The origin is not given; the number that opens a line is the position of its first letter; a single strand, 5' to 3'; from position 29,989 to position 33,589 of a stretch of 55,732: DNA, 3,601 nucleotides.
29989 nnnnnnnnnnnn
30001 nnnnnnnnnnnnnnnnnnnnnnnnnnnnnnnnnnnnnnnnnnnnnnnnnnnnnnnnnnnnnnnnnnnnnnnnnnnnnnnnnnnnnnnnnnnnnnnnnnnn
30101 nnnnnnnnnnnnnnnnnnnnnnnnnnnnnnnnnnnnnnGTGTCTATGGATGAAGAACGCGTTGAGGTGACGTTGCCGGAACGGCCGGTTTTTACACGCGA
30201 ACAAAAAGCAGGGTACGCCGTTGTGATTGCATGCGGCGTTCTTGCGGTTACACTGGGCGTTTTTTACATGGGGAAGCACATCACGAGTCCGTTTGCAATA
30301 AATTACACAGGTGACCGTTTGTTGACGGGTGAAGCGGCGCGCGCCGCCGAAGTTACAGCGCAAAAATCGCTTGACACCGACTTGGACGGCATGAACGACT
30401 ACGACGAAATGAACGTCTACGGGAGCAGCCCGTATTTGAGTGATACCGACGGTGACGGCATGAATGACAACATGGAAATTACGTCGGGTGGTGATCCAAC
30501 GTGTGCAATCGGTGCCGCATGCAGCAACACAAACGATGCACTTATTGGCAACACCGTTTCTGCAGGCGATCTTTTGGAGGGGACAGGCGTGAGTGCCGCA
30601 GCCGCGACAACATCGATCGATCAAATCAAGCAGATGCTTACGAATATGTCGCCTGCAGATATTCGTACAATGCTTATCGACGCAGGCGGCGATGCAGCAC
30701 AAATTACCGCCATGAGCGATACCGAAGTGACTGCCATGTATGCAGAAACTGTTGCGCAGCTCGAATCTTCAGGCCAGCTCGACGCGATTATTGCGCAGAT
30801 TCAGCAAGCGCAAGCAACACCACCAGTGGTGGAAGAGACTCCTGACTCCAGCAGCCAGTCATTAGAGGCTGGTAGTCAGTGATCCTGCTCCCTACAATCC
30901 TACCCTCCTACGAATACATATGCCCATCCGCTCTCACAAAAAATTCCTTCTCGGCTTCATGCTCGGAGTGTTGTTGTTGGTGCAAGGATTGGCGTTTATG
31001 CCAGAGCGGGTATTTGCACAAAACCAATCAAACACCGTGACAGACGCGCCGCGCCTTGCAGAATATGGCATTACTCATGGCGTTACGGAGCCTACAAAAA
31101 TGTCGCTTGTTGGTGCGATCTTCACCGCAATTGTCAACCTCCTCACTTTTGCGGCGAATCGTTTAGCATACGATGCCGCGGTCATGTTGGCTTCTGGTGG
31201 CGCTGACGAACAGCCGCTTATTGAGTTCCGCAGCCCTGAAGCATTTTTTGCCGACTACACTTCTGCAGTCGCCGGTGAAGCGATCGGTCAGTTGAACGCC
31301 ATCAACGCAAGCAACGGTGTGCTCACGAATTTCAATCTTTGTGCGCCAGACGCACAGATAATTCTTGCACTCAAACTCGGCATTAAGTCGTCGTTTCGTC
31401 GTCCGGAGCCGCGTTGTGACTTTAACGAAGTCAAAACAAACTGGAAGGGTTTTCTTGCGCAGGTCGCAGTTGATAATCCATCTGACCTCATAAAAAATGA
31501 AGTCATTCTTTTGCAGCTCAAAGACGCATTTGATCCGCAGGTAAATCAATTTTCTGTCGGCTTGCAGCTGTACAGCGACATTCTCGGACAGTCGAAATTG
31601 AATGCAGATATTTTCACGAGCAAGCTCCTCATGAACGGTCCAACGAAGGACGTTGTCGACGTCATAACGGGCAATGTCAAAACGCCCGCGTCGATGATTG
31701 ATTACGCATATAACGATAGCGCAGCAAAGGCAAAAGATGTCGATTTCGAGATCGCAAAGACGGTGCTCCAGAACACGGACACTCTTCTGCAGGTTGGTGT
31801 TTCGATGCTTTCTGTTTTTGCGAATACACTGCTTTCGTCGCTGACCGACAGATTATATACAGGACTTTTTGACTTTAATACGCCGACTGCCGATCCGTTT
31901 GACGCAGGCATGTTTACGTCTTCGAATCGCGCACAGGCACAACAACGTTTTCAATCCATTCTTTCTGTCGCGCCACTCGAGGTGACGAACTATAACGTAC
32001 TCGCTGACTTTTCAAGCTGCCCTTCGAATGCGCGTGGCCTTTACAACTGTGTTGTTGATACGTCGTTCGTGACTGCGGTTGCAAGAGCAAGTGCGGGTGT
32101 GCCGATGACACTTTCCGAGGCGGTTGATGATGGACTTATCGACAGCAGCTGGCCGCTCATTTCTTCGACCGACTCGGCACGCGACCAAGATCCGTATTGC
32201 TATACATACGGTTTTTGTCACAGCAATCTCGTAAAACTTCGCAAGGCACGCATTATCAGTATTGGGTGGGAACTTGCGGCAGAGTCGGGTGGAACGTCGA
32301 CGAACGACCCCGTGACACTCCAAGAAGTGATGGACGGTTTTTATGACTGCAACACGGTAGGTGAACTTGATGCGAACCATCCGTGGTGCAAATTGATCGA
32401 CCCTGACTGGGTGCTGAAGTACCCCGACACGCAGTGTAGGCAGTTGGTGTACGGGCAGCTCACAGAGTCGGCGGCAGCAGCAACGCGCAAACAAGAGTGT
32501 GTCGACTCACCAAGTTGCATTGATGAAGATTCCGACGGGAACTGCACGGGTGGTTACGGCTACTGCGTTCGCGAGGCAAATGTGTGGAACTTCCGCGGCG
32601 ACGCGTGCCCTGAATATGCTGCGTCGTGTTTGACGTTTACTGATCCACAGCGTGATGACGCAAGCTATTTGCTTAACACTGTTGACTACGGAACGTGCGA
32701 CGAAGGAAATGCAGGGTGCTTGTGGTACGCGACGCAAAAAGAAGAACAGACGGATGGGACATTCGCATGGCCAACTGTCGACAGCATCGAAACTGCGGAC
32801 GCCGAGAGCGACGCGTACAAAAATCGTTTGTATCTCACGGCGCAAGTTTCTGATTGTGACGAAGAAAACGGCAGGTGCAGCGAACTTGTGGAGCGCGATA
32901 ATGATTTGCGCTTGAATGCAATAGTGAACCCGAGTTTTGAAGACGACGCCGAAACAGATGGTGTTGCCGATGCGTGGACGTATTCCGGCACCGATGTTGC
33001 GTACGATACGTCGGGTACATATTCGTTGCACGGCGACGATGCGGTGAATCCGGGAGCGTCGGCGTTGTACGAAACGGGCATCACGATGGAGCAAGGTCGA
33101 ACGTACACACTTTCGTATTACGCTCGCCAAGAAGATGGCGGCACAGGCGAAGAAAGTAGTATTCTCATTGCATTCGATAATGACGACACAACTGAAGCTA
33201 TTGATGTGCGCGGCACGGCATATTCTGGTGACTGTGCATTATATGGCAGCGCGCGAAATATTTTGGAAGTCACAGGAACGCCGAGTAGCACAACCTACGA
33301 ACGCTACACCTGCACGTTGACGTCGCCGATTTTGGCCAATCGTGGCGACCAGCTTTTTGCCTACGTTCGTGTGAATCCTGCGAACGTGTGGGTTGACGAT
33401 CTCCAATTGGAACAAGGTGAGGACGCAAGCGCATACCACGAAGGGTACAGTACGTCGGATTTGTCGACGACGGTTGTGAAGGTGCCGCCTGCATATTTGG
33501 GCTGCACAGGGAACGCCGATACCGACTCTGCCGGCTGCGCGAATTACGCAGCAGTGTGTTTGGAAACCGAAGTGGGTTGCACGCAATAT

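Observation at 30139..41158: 3,412-aa secreted Cys-rich giant protein plus a TSP3-repeat partner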

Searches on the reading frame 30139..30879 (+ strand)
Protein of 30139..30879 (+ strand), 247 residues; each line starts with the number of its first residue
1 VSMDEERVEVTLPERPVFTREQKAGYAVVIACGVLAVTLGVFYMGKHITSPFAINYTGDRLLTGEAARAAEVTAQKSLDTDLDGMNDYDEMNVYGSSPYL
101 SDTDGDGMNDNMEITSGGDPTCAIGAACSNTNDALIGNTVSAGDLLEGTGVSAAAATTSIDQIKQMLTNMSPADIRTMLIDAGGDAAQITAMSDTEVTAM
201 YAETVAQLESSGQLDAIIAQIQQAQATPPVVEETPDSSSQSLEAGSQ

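Call 6: search_protein_families(library=pfam, proteins=[window:30139-30879:+], max_evalue=0.1)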
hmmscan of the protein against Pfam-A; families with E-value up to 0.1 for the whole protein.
window:30139-30879:+ (247 aa): 1 family
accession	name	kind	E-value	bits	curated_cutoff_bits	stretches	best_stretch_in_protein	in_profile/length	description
PF18884.5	TSP3_bac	-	7e-05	23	25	1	102-121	1-20/22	Bacterial TSP3 repeat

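Call 16: search_protein_families(library=ncbifam, proteins=[window:30139-30879:+], max_evalue=0.1)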
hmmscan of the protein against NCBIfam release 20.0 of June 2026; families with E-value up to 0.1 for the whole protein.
window:30139-30879:+ (247 aa): 2 families
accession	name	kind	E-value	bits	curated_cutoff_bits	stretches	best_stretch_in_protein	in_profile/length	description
NF047639.1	throspo3_MtsD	equivalog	0.002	16.3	800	1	76-122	457-502/651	cell-cell cohesion protein MtsD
TIGR03651.1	circ_ocin_uber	subfamily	0.051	13.9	30.7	1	149-195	7-53/73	circular bacteriocin, circularin A/uberolysin family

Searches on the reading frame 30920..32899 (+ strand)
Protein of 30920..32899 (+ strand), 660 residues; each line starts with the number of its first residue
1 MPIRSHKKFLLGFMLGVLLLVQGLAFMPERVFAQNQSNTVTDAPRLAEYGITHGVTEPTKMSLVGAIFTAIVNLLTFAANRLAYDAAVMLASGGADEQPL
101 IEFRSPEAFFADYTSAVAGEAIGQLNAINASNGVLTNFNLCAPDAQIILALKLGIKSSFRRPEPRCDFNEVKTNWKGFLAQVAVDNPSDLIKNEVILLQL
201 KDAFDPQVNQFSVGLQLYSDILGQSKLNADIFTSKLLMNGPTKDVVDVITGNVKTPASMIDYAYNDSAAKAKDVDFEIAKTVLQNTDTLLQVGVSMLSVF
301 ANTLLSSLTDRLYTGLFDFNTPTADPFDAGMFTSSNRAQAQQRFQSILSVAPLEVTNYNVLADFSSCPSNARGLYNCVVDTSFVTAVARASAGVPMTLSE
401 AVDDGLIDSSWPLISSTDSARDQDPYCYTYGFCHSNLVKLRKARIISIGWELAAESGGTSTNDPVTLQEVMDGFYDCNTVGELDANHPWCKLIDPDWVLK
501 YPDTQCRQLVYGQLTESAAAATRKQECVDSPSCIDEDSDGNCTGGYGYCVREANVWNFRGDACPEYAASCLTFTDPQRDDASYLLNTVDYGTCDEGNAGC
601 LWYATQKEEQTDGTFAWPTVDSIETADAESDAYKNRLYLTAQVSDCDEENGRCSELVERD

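Call 11: find_homologous_proteins(query=window:30920-32899:+, max_evalue=0.001)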
Query window:30920-32899:+ (660 aa): 12 proteins with E <= 0.001 among 8000 candidates.
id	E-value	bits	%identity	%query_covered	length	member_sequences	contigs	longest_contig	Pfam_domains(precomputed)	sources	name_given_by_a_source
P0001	1.5e-151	524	41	99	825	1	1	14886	-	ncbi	-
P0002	1.0e-139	485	43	84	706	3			-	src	-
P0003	4.3e-129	450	40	87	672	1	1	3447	-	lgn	-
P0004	4.4e-109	384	59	42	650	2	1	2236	PF02018.24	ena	-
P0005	9.5e-102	360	43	59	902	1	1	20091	-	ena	-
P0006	2.2e-98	349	33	92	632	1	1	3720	-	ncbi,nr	ncbi:hypothetical protein KJ885_02090, partial [Patescibacteria group bacterium]|nr:hypothetical pro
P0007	1.2e-97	346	41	66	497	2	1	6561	-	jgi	-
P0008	6.3e-97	344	44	63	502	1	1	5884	-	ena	-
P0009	1.0e-95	340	41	66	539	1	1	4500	-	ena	-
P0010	8.1e-65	238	34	72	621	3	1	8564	-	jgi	jgi:hypothetical protein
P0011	7.7e-52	195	32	66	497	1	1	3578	-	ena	-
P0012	4.5e-23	100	27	55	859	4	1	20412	-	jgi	jgi:hypothetical protein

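Call 12: find_encoding_contigs(protein=P0001, flank=10000, max_places=3)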
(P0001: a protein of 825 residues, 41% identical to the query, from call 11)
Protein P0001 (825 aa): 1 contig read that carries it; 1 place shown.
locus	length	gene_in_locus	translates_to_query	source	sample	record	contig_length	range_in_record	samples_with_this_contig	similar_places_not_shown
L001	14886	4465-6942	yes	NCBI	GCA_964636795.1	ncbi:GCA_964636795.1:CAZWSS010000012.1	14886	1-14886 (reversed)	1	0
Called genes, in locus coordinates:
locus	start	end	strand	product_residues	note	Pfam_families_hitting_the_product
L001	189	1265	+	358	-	PF03462:PCRF, PF00472:RF-1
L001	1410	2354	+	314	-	PF01073:3Beta_HSD, PF01370:Epimerase, PF02719:Polysacc_synt_2, PF04321:RmlD_sub_bind, PF16363:GDP_Man_Dehyd, PF07993:NAD_binding_4 (faint), PF13460:NAD_binding_10 (weak)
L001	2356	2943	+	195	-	PF01300:Sua5_yciO_yrdC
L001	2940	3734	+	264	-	PF00398:RrnaAD, PF05401:NodS (faint), PF13489:Methyltransf_23 (weak), PF08241:Methyltransf_11 (weak), PF13649:Methyltransf_25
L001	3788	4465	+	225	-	-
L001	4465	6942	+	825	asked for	-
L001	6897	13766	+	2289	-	PF02018:CBM_4_9 (weak)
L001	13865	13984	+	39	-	-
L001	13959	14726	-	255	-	-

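Call 13: find_encoding_contigs(protein=P0005, flank=10000, max_places=3)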
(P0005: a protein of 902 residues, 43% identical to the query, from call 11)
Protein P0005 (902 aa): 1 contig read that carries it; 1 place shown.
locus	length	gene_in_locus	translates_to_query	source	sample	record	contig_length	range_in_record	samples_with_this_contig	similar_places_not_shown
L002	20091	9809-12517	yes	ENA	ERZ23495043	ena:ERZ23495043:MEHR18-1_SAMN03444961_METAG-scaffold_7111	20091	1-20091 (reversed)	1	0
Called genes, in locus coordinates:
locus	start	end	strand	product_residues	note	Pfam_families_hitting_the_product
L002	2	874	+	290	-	?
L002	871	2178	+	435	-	PF04932:Wzy_C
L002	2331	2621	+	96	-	PF00166:Cpn10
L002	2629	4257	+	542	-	PF00118:Cpn60_TCP1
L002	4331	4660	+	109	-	PF09685:MamF_MmsF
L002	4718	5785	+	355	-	PF03462:PCRF, PF00472:RF-1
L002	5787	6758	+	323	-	PF01073:3Beta_HSD, PF01370:Epimerase, PF02719:Polysacc_synt_2, PF04321:RmlD_sub_bind, PF07993:NAD_binding_4 (faint), PF16363:GDP_Man_Dehyd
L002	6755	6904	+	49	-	PF01300:Sua5_yciO_yrdC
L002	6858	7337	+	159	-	PF01300:Sua5_yciO_yrdC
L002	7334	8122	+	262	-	PF00398:RrnaAD, PF13489:Methyltransf_23 (faint)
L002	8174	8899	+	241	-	-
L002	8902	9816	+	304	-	-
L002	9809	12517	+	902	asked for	-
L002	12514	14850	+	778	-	-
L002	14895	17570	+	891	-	-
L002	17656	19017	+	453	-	-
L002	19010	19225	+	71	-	-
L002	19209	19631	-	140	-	-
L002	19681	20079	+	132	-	-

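Call 14: find_encoding_contigs(protein=P0012, flank=10000, max_places=3)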
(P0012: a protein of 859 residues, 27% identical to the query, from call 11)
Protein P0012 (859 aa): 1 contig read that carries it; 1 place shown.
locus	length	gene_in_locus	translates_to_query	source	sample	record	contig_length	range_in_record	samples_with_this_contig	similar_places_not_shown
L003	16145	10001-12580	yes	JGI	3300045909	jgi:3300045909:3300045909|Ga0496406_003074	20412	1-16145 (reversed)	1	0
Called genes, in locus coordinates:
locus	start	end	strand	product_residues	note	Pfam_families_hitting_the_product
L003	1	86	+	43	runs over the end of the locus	-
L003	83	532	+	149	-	-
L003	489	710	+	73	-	-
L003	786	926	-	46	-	-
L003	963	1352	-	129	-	PF22296:bAvd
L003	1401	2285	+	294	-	PF00078:RVT_1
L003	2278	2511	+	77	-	-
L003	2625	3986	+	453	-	PF27218:MJ0043_C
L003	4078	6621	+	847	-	PF00133:tRNA-synt_1, PF09334:tRNA-synt_1g, PF13603:tRNA-synt_1_2, PF00133:tRNA-synt_1, PF08264:Anticodon_1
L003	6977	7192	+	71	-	PF07690:MFS_1 (weak)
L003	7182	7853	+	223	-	PF07690:MFS_1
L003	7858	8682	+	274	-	PF00398:RrnaAD, PF01135:PCMT (faint), PF02475:TRM5-TYW2_MTfase (faint), PF13649:Methyltransf_25 (weak)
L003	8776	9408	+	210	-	PF18884:TSP3_bac (faint)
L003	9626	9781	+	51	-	-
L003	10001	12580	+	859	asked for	-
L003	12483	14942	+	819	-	-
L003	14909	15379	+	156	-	-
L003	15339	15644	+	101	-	-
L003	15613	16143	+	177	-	?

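Call 24: find_related_loci(query=A1, collection=genome_contigs, flank=10000)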
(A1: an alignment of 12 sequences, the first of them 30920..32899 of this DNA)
Query A1 (660 aa) in genome_contigs; peptide patterns used: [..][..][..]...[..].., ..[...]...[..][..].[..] (x = any residue, [..] = any of these).
423 stretches matched a pattern; 365 encode a relative of the query (tblastn E <= 1e-3); the best 80 are kept; 80 distinct loci.
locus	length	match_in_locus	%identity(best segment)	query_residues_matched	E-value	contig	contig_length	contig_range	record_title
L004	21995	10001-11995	54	1-659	0e+0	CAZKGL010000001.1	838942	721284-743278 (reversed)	MAG TPA_asm: uncultured Gammaproteobacteria bacterium isolate binchicken_co134_9 genome assembly, contig: NODE_7_length_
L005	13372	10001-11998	52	1-660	0e+0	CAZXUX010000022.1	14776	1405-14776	MAG TPA_asm: uncultured Gammaproteobacteria bacterium isolate SRP342105_co1_333 genome assembly, contig: NODE_5485_lengt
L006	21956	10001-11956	52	10-660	0e+0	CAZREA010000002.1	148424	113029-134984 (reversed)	MAG TPA_asm: uncultured Gammaproteobacteria bacterium isolate SRP342105_co2_22 genome assembly, contig: NODE_66_length_1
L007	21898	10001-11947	51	4-660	0e+0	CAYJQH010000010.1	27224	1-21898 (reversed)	MAG TPA_asm: uncultured Gammaproteobacteria bacterium isolate ERP125453_co1_14 genome assembly, contig: NODE_1518_length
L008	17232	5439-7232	54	67-659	0e+0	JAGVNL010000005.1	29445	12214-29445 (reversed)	MAG: bacterium isolate DeMMO3_42 c_000000011793, whole genome shotgun sequence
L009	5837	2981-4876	51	25-660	0e+0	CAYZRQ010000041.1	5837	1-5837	MAG TPA_asm: uncultured Gammaproteobacteria bacterium isolate SRP062349_co6_358 genome assembly, contig: NODE_12530_leng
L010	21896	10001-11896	51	32-660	0e+0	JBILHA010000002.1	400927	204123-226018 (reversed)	MAG: Candidatus Kapaibacterium sp. isolate ME2016-10-14_3300044974_group7_bin65 Rohwer_bin1516_scaffold_1_c2, whole geno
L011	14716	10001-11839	52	56-659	0e+0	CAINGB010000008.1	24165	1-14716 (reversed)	Candidatus Uhrbacteria bacterium isolate LJ_bin-3226 genome assembly, contig: bin-3226:08/48, whole genome shotgun seque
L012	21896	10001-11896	50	32-660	0e+0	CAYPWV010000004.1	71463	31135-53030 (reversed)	MAG TPA_asm: uncultured Gammaproteobacteria bacterium isolate SRP342105_co1_259 genome assembly, contig: NODE_453_length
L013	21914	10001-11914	51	26-659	0e+0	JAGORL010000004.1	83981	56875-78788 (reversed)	Patescibacteria group bacterium isolate Gw_Eff_bin_264 Gw_Eff_364_length_83981_cov_9.644764, whole genome shotgun sequen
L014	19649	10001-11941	48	14-660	0e+0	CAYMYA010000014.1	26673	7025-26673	MAG TPA_asm: uncultured Gammaproteobacteria bacterium isolate SRP192515_co2_178 genome assembly, contig: NODE_1362_lengt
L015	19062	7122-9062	49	15-660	0e+0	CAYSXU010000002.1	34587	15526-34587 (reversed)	MAG TPA_asm: uncultured Gammaproteobacteria bacterium isolate SRP062349_co5_332 genome assembly, contig: NODE_290_length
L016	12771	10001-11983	49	7-659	0e+0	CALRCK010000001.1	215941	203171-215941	MAG: Candidatus Uhrbacteria bacterium isolate Ike-50m-33 genome assembly, contig: Ike-50-c14, whole genome shotgun seque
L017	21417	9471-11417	47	12-659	0e+0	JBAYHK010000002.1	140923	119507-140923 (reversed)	MAG: Patescibacteria group bacterium isolate SO_2016_GW1_148 scaffold00265_OW334_2016, whole genome shotgun sequence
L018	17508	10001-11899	48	13-659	0e+0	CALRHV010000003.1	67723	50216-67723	MAG: Candidatus Uhrbacteria bacterium isolate TrH-25oct19-208 genome assembly, contig: TrH-25oct19-C555, whole genome sh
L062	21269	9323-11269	38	66-660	6e-142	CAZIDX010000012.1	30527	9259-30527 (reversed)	MAG TPA_asm: uncultured Gammaproteobacteria bacterium isolate SRP167671_co2_164 genome assembly, contig: NODE_1972_lengt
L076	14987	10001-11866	39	56-657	1e-133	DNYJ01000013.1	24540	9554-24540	MAG TPA_asm: Candidatus Uhrbacteria bacterium isolate UBA10169 contig_107086, whole genome shotgun sequence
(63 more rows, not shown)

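Call 37: predict_structure(alignment_id=A1)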
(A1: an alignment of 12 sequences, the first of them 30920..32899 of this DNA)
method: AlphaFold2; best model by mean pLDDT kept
length: 660 residues; sequences in the alignment: 12
mean_pLDDT: 44.2   pTM: 0.30
mean pLDDT of the five models: 44.2, 42.7, 39.7, 38.2, 36.7
residues with pLDDT >= 90: 0; 70-90: 45; 50-70: 141; < 50: 474
segments of 3 or more residues with pLDDT < 50: 1-8, 14-16, 18-68, 91-103, 105-107, 131-138, 146-165, 180-360, 368-376, 479-481, 501-660
pLDDT, mean of each block of 10 residues (from residue 1): 45 49 31 25 31 32 45 50 52 42 47 53 54 45 49 39 49 52 42 41 39 40 42 40 37 37 36 36 42 41 41 34 36 37 32 33 49 46 62 60 79 78 70 70 60 62 72 62 57 60 32 36 35 37 34 28 33 38 33 39 41 37 36 33 34 29
secondary structure, 60 per line:
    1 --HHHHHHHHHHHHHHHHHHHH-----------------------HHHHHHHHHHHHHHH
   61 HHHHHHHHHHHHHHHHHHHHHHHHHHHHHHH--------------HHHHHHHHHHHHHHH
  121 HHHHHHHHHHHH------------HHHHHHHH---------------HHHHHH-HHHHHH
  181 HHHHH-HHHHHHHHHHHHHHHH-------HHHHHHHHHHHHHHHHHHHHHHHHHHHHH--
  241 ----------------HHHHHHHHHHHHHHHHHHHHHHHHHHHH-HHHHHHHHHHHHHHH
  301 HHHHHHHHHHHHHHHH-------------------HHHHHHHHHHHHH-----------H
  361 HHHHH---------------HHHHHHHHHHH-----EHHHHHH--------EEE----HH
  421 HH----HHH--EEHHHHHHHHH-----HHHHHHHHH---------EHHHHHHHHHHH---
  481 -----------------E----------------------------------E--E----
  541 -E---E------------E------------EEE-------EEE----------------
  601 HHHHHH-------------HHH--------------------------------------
elements in order (helices of 4 or more, strands of 3 or more residues): H3-22 H46-91 H106-132 H145-152 H168-173 H175-185 H187-202 H210-238 H257-284 H286-316 H336-348 H360-365 H381-391 H398-403 E412-414 H419-422 H434-442 H448-456 H467-477 E572-574 E582-584 H601-606

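Call 61: fold_search(model_id=the predicted structure, library=pdb)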
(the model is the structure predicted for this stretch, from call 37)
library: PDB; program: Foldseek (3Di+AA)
matches with E <= 10: 196; with E <= 0.001: 0
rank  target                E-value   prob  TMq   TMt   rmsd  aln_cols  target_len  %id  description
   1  3o1j_A                4.7e-01  0.16  0.09  0.17  27.4       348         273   13  Crystal Structure of the TorS sensor domain - TorT complex in the absence of isopropanol (released 2011-12-21)
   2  6grj_A                5.3e-01  0.12  0.08  0.14  33.0       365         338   12  Structure of the AhlB pore of the tripartite alpha-pore forming toxin, AHL, from Aeromonas hydrophila. (released 2019-07-03)
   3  6fze_A                6.4e-01  0.11  0.07  0.18  23.1       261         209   11  BBE31 from Lyme disease agent Borrelia (Borreliella) burgdorferi playing a vital role in successful colonization of th (released 2019-03-27)
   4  9qxt_E                6.7e-01  0.04  0.07  0.09  37.3       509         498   13  E. coli JetABC dimer in the DNA boarding-holding state (released 2025-10-01)
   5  6mrt_A                7.4e-01  0.15  0.09  0.18  33.9       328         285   11  12-meric ClyA pore complex (released 2019-05-15)
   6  6m6z_A                8.4e-01  0.14  0.09  0.22  25.4       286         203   15  A de novo designed transmembrane nanopore, TMH4C4 (released 2020-06-24)
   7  6grj_E                8.4e-01  0.11  0.09  0.15  32.8       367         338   11  Structure of the AhlB pore of the tripartite alpha-pore forming toxin, AHL, from Aeromonas hydrophila. (released 2019-07-03)
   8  6grj_H                9.3e-01  0.09  0.09  0.14  32.9       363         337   12  Structure of the AhlB pore of the tripartite alpha-pore forming toxin, AHL, from Aeromonas hydrophila. (released 2019-07-03)
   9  6h2f_A                9.7e-01  0.08  0.07  0.12  34.1       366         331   11  Structure of the pre-pore AhlB of the tripartite alpha-pore forming toxin, AHL, from Aeromonas hydrophila. (released 2019-07-10)
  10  8iyj_b3               1.1e+00  0.08  0.09  0.13  48.1       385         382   11  Cryo-EM structure of the 48-nm repeat doublet microtubule from mouse sperm (released 2023-07-05)
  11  2wcd_A                1.1e+00  0.06  0.07  0.13  32.4       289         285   12  Crystal structure of the assembled cytolysin A pore (released 2009-05-05)
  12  6h2e_P                1.2e+00  0.13  0.09  0.19  26.7       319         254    8  Structure of the soluble AhlC of the tripartite alpha-pore forming toxin, AHL, from Aeromonas hydrophila. (released 2019-07-10)
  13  9bry_a                1.2e+00  0.10  0.10  0.09  25.8       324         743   10  V0-only V-ATPase in synaptophysin gene knock-out mouse brain isolated synaptic vesicles (released 2024-06-19)
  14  5lm2_A                1.3e+00  0.09  0.10  0.17  38.2       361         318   12  Crystal Structure of HD-PTP phosphatase (released 2016-11-30)
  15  6h2e_Q                1.4e+00  0.10  0.09  0.19  28.2       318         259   12  Structure of the soluble AhlC of the tripartite alpha-pore forming toxin, AHL, from Aeromonas hydrophila. (released 2019-07-10)
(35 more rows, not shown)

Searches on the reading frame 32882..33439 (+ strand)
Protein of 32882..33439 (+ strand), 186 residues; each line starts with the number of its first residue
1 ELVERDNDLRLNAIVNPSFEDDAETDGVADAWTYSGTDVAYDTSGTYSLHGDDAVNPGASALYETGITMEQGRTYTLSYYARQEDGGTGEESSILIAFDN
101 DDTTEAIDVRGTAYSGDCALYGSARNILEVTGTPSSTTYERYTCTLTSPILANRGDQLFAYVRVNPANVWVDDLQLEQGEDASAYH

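Call 84: search_protein_families(library=pfam, proteins=[window:32882-33439:+], max_evalue=0.1)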
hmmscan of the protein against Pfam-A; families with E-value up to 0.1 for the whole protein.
window:32882-33439:+ (186 aa): 1 family
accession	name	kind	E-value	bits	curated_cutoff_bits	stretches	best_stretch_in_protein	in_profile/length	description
PF02018.23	CBM_4_9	-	8.6e-10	39.6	25.9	1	12-101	2-90/136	Carbohydrate binding domain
